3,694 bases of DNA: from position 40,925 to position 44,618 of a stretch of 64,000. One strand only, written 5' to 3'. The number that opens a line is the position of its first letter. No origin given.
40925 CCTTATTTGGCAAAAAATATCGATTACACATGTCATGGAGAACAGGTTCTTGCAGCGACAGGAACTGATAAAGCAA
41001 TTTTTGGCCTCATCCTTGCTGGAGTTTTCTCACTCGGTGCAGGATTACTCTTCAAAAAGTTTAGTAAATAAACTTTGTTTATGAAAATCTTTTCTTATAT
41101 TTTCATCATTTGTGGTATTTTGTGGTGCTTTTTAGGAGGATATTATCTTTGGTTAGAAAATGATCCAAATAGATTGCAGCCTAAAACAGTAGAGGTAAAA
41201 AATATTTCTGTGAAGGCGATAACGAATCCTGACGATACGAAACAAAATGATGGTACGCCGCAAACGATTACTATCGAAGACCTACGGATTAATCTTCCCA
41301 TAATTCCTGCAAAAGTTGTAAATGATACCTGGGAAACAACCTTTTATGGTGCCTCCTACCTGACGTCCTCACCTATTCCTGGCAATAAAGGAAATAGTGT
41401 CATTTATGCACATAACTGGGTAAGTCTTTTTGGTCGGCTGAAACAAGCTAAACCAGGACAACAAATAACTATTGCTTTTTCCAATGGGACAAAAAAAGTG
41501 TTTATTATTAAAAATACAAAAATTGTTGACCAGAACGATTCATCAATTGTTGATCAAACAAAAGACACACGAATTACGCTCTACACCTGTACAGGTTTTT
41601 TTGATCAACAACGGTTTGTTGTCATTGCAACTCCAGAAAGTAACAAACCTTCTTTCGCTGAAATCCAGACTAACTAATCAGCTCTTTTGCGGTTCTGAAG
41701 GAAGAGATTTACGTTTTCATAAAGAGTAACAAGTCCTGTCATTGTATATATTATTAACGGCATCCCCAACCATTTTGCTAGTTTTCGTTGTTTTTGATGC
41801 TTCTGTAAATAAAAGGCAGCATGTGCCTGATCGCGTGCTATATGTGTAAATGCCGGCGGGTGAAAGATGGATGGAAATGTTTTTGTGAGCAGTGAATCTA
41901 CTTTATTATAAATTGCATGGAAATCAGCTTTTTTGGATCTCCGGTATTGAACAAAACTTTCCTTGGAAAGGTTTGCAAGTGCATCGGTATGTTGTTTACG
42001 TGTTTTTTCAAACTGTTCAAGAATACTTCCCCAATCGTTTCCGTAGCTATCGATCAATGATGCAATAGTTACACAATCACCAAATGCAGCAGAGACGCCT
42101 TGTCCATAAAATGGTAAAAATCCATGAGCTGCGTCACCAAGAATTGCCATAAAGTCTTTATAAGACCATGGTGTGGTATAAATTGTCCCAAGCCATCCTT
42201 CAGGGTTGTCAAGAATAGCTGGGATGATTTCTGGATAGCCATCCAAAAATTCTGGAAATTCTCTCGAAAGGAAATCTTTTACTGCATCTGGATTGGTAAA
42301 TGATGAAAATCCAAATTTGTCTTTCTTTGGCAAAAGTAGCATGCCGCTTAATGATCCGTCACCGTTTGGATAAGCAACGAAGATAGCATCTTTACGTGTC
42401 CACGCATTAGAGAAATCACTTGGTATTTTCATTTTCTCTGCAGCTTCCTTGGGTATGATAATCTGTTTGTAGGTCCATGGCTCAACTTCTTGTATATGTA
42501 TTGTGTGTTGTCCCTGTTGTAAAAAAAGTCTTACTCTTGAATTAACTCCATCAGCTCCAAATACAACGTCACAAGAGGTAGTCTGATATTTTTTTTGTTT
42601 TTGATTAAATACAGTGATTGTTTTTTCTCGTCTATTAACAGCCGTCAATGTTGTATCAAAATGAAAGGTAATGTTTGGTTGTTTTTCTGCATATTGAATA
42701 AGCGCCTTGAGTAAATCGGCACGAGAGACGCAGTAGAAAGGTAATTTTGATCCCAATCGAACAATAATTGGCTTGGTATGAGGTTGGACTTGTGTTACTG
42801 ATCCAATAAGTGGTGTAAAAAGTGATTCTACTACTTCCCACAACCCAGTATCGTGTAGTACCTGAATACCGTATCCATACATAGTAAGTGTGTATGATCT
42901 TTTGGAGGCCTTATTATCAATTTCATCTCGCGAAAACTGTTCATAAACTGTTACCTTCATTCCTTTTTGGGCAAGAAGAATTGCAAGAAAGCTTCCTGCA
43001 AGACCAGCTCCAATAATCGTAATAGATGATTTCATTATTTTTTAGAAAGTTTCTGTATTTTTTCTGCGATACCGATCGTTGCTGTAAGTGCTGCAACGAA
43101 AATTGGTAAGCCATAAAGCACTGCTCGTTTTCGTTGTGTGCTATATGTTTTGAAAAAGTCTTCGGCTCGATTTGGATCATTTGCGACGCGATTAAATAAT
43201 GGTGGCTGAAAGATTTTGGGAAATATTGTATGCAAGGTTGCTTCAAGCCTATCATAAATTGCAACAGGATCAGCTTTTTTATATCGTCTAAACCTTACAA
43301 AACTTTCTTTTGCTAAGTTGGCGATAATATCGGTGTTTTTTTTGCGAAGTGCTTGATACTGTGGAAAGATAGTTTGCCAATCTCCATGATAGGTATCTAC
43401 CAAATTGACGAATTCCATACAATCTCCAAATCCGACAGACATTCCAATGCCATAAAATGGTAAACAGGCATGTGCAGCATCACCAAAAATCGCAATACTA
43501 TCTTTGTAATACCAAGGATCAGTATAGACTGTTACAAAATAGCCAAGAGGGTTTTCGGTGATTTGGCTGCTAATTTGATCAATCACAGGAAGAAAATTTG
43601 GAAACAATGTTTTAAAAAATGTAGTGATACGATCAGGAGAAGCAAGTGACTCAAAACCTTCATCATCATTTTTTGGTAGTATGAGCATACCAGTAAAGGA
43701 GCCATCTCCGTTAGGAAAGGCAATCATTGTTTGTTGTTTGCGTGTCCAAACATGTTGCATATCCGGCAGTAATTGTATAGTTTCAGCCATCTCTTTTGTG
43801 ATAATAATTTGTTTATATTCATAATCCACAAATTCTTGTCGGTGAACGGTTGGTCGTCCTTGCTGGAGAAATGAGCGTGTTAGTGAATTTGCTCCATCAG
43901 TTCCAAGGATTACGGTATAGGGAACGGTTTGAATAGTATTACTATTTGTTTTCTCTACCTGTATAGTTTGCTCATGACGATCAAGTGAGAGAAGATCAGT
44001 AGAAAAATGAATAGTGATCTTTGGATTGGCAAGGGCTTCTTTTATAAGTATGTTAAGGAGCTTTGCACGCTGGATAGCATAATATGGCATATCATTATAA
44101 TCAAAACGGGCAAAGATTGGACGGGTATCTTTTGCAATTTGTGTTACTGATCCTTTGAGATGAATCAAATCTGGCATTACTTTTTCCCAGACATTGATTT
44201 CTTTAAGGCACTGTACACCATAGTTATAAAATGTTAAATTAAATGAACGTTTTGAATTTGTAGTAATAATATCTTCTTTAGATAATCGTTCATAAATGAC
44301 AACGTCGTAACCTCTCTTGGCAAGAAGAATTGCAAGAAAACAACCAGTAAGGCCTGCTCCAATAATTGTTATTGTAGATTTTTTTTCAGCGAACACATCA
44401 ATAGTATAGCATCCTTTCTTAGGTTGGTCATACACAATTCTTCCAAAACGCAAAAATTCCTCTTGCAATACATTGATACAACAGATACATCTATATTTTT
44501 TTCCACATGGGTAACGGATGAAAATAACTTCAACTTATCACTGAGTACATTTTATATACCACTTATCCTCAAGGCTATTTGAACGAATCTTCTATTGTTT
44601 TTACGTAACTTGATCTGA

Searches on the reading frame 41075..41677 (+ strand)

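Call 85: search_protein_families(library=pfam, proteins=[window:41075-41677:+], max_evalue=0.0001)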
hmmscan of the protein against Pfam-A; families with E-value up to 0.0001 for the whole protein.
window:41075-41677:+ (200 aa): 1 family
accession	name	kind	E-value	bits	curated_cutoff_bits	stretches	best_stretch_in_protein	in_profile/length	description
PF04203.18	Sortase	-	8.8e-22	77.6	26.6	1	65-187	1-124/125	Sortase domain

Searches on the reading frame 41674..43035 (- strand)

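Call 85: search_protein_families(library=pfam, proteins=[window:41674-43035:-], max_evalue=0.0001)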
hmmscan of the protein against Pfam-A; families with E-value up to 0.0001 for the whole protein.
window:41674-43035:- (453 aa): 5 families
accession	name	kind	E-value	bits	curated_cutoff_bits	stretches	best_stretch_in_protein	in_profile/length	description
PF01494.25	FAD_binding_3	-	9.7e-21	74.8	22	1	4-173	3-168/349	FAD binding domain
PF01266.30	DAO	-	9e-13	48.9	27.9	1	5-55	2-50/353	FAD dependent oxidoreductase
PF07992.20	Pyr_redox_2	-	9.7e-08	32.2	26.1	0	4-36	2-32/291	Pyridine nucleotide-disulphide oxidoreductase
PF13450.12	NAD_binding_8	-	2.5e-06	28.1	21.9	1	7-34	1-28/68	NAD(P)-binding Rossmann-like domain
PF00070.33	Pyr_redox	-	1.2e-05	26.2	22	0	5-67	2-65/82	Pyridine nucleotide-disulphide oxidoreductase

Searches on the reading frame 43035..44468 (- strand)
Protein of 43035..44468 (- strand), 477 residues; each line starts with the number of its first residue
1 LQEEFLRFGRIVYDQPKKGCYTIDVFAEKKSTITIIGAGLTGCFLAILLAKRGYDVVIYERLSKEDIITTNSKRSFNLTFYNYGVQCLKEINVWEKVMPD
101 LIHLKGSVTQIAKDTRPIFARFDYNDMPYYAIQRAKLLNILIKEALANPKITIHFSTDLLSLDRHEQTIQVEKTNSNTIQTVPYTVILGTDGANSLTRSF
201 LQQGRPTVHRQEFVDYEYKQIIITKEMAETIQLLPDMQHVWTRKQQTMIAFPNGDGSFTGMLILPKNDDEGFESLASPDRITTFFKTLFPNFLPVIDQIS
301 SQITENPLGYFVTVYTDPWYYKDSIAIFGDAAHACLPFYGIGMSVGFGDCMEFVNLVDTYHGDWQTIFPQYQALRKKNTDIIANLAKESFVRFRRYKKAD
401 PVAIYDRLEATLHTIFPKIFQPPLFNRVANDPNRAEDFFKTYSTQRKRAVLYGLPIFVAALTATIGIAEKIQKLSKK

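Call 85: search_protein_families(library=pfam, proteins=[window:43035-44468:-], max_evalue=0.0001)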
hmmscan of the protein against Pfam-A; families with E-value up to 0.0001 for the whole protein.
window:43035-44468:- (477 aa): 3 families
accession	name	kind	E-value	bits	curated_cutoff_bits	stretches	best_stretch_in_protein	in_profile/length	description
PF01494.25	FAD_binding_3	-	1.9e-18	67.3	22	1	32-353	3-314/349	FAD binding domain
PF01266.30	DAO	-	3.8e-09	37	27.9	1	33-61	2-30/353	FAD dependent oxidoreductase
PF13450.12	NAD_binding_8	-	1.6e-06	28.8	21.9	1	35-63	1-29/68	NAD(P)-binding Rossmann-like domain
